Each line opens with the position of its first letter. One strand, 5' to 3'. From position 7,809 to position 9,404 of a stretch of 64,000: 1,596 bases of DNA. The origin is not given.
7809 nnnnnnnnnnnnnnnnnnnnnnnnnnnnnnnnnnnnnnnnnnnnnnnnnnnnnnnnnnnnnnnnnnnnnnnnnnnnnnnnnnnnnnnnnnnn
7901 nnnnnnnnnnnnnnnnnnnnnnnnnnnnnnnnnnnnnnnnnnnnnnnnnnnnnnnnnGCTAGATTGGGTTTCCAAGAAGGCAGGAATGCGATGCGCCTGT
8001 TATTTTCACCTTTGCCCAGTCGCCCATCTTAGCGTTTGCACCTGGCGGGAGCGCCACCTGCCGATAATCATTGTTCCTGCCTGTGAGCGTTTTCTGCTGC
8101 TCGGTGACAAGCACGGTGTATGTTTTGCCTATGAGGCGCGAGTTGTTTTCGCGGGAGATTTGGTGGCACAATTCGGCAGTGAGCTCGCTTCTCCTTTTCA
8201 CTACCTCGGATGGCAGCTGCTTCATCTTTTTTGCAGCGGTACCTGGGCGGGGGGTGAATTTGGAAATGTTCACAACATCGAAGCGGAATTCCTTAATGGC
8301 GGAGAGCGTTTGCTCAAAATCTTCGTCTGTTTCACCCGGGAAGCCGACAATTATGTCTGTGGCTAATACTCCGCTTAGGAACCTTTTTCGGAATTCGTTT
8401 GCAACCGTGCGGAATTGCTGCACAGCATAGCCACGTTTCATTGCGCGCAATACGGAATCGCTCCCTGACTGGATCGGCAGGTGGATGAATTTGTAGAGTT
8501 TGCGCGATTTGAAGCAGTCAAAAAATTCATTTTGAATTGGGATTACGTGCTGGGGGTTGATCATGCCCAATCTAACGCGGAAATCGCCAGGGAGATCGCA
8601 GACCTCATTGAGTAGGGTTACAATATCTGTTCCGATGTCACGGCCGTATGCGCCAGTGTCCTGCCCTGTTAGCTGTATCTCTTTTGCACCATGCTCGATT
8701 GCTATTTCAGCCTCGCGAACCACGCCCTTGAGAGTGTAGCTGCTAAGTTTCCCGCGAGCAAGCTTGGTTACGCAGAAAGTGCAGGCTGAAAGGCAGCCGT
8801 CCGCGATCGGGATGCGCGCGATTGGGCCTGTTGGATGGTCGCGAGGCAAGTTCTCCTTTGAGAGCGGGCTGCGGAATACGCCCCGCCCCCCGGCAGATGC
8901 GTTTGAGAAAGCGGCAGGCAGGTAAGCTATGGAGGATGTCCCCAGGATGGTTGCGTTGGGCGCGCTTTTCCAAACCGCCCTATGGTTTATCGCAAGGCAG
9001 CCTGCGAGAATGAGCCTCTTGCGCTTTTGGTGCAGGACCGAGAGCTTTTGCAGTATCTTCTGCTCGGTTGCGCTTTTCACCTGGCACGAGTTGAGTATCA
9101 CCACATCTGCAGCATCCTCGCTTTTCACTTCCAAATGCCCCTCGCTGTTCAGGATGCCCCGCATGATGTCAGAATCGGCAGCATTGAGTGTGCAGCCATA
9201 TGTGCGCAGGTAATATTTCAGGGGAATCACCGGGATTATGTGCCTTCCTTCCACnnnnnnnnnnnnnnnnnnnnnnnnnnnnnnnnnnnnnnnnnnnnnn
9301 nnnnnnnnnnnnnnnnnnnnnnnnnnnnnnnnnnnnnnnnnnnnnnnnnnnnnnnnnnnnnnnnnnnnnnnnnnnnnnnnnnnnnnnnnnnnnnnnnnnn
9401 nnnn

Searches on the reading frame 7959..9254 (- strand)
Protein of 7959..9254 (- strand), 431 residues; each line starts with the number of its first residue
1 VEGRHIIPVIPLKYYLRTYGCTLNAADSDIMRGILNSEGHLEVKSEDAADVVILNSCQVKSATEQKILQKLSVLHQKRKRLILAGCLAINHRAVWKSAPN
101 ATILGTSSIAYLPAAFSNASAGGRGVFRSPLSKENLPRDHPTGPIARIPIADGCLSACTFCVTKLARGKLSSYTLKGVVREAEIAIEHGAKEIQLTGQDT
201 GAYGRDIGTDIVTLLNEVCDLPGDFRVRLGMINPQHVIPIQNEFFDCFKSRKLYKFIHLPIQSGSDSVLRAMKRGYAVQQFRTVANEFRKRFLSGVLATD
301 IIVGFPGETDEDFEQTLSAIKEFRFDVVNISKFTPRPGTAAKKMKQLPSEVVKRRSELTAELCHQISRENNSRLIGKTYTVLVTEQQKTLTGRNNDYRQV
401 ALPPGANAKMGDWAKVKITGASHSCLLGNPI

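Call 17: search_protein_families(library=ncbifam, proteins=[window:7959-9254:-], max_evalue=0.001)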
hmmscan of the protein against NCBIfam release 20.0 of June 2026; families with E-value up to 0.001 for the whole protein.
window:7959-9254:- (431 aa): 18 families
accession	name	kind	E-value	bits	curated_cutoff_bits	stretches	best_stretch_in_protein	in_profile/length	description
TIGR01578.1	MiaB-like-B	hypoth_equivalog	1.8e-126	422.3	314.7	1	13-431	1-421/421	tRNA (N(6)-L-threonylcarbamoyladenosine(37)-C(2))-methylthiotransferase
TIGR00089.1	TIGR00089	subfamily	1.3e-114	383.4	251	1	13-427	1-428/429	MiaB/RimO family radical SAM methylthiotransferase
TIGR01579.1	MiaB-like-C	equivalog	8.3e-79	265.8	357.05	1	17-418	2-416/416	tRNA (N(6)-L-threonylcarbamoyladenosine(37)-C(2))-methylthiotransferase MtaB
TIGR01574.1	miaB-methiolase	equivalog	5.7e-74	249.7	355.3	1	13-428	1-434/437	tRNA (N6-isopentenyl adenosine(37)-C2)-methylthiotransferase MiaB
TIGR01125.1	TIGR01125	equivalog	4.6e-69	233.5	356.95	1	17-421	5-425/432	30S ribosomal protein S12 methylthiotransferase RimO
NF010916.0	PRK14336.1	equivalog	1.4e-58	198.6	606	1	13-423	3-405/418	tRNA (N6-isopentenyl adenosine(37)-C2)-methylthiotransferase MiaB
TIGR04014.1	B12_SAM_MJ_0865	equivalog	9.8e-23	80.6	360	1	130-341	145-354/434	methyl-coenzyme M reductase glutamine C-methyltransferase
TIGR04013.1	B12_SAM_MJ_1487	hypoth_equivalog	3e-20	72.4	251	1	145-355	151-369/382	TIGR04013 family B12-binding domain/radical SAM domain-containing protein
TIGR04479.1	bcpD_PhpK_rSAM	subfamily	9.2e-10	37.5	600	1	258-329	346-415/504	PhpK family radical SAM P-methyltransferase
TIGR03471.1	HpnJ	equivalog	3.2e-08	32.9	577.6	1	150-368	202-410/472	hopanoid biosynthesis associated radical SAM protein HpnJ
NF038361.1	rSAM_Sden_1168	equivalog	8.1e-07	28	575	1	148-334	285-462/560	Sden_1168 family B12-binding radical SAM P-methyltransferase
TIGR01212.1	TIGR01212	equivalog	1e-06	28.1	180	1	245-344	129-226/302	tRNA modification radical SAM protein MnmL/YtqA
NF006064.0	PRK08207.2-2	equivalog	3.4e-06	26.3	504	1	257-368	264-371/465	coproporphyrinogen III oxidase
TIGR03904.1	SAM_YgiQ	equivalog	6.7e-06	24.9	462.35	1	266-344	447-528/558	YgiQ family radical SAM protein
TIGR03994.1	rSAM_HemZ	equivalog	1.9e-05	24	321.4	1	261-354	205-297/401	coproporphyrinogen dehydrogenase HemZ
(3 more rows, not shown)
